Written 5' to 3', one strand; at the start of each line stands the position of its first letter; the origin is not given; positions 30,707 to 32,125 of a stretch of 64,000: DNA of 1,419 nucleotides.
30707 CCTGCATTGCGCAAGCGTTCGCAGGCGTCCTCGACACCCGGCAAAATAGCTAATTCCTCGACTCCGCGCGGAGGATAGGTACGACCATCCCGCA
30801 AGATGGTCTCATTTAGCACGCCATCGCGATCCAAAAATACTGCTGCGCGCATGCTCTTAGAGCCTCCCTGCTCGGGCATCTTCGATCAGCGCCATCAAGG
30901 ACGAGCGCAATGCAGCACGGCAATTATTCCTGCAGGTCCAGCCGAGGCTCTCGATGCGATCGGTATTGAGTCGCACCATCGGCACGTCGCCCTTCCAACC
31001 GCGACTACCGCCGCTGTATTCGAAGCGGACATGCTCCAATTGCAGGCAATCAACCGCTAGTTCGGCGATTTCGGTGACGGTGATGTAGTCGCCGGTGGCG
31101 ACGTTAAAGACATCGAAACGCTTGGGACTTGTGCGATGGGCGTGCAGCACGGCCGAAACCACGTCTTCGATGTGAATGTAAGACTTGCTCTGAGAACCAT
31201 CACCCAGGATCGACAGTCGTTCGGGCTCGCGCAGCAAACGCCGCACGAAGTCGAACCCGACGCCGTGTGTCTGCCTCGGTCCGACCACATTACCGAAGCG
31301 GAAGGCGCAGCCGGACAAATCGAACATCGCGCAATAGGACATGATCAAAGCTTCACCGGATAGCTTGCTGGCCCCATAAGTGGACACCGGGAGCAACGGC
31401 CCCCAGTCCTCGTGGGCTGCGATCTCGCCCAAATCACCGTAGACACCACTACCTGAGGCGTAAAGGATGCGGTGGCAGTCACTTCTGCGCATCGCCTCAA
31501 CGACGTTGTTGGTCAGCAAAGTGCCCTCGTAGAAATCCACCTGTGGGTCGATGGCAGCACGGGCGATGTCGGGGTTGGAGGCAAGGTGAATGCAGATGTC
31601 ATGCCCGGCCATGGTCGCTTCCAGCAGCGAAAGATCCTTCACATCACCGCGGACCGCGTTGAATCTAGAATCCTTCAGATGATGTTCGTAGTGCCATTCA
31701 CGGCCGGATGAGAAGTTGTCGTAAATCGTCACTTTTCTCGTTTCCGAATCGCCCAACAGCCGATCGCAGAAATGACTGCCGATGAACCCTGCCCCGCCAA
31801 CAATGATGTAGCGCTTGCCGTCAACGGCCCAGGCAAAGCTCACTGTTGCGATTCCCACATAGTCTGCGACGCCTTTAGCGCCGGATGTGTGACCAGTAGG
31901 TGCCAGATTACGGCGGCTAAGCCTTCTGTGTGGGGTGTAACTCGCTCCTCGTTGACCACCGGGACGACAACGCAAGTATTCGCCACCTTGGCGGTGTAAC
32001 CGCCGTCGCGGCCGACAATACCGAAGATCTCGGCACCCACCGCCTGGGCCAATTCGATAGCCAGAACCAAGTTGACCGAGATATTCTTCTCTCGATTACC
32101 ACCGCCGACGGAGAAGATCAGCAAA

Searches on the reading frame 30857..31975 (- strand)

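Call 14: search_protein_families(library=pfam, proteins=[window:30857-31975:-])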
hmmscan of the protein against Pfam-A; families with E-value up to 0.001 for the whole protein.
window:30857-31975:- (372 aa): 8 families
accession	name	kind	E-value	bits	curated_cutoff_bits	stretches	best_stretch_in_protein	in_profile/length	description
PF01370.27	Epimerase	-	1.2e-44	153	20.9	1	57-293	2-240/240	NAD dependent epimerase/dehydratase family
PF16363.11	GDP_Man_Dehyd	-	1.8e-34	120.1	27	1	58-313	2-268/332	GDP-mannose 4,6 dehydratase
PF01073.25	3Beta_HSD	-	4.2e-20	72.3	22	1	57-281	1-230/280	3-beta hydroxysteroid dehydrogenase/isomerase family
PF02719.21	Polysacc_synt_2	-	1.1e-11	44.9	20.2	2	57-174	2-127/293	Polysaccharide biosynthesis protein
PF13460.12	NAD_binding_10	-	9.9e-09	35.7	27.2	1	60-185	1-112/184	NAD(P)H-binding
PF03435.24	Sacchrp_dh_NADP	-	6.1e-06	27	25.1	1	58-149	2-96/129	Saccharopine dehydrogenase NADP binding domain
PF04321.23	RmlD_sub_bind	-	2.1e-05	24.2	27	1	93-313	33-233/287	RmlD substrate binding domain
PF07993.18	NAD_binding_4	-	0.00028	20.6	20.1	0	102-236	60-213/258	Male sterility protein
